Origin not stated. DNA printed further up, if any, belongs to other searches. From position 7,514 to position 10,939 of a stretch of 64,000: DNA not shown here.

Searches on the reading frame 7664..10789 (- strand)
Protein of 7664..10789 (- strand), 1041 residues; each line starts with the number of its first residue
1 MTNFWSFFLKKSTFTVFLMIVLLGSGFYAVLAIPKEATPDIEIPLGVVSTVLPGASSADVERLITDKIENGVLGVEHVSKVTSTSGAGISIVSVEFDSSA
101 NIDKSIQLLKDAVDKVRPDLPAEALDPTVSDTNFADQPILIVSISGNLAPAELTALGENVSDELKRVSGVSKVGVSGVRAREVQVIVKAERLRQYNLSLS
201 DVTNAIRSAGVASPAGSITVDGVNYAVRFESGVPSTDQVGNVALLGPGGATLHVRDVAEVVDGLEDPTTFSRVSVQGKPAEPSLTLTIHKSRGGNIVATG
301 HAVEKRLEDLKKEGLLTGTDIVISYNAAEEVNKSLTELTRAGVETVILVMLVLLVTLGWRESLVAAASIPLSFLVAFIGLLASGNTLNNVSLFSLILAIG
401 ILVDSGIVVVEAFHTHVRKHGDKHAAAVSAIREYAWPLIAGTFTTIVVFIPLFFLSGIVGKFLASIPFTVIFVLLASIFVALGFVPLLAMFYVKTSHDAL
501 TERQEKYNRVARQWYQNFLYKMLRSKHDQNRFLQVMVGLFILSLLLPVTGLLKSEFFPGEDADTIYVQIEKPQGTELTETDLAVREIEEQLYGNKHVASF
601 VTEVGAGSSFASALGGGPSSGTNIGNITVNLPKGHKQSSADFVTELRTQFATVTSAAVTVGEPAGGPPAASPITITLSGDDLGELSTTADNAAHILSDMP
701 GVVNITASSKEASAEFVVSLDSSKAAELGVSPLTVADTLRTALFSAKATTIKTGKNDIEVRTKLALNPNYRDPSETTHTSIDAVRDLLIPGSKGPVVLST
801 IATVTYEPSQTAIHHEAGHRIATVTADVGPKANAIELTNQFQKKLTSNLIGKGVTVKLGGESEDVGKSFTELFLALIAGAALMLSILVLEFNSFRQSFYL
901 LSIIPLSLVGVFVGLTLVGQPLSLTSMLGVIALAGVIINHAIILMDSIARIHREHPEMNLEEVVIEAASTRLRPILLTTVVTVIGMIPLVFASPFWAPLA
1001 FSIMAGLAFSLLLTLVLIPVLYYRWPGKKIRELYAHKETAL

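Call 43: find_encoding_contigs(protein=window:7664-10789:-, flank=10000, max_places=1)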
Protein window:7664-10789:- (1041 aa): 4 contigs read that carry it; 1 place shown.
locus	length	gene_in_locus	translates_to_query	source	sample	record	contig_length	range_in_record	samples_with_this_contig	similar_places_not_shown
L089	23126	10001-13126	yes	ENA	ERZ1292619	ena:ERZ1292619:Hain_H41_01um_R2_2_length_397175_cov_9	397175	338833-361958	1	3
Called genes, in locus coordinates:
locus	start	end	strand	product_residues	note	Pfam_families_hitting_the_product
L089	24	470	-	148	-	PF09864:MliC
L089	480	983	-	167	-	-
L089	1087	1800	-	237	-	PF13462:Thioredoxin_4, PF13098:Thioredoxin_2 (faint), PF01323:DSBA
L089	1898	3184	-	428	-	PF00270:DEAD, PF04851:ResIII, PF00271:Helicase_C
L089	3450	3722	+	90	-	-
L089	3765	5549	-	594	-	PF00009:GTP_EFTU, PF01926:MMR_HSR1, PF02421:FeoB_N (weak), PF22042:EF-G_D2, PF03144:GTP_EFTU_D2, PF00679:EFG_C, PF21018:BipA_C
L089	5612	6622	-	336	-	PF02618:YceG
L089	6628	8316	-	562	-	PF05970:PIF1, PF13245:AAA_19, PF13401:AAA_22 (weak), PF13604:AAA_30, PF21530:Pif1_2B_dom, PF14493:HTH_40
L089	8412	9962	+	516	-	-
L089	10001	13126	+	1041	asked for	PF00873:ACR_tran, PF02355:SecD_SecF_C (faint), PF03176:MMPL (weak)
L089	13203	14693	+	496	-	PF00206:Lyase_1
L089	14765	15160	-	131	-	-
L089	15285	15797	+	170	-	PF00717:Peptidase_S24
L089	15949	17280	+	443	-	PF00817:IMS, PF11799:IMS_C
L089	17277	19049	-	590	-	PF00578:AhpC-TSA, PF08534:Redoxin, PF13905:Thioredoxin_8, PF17991:Thioredoxin_10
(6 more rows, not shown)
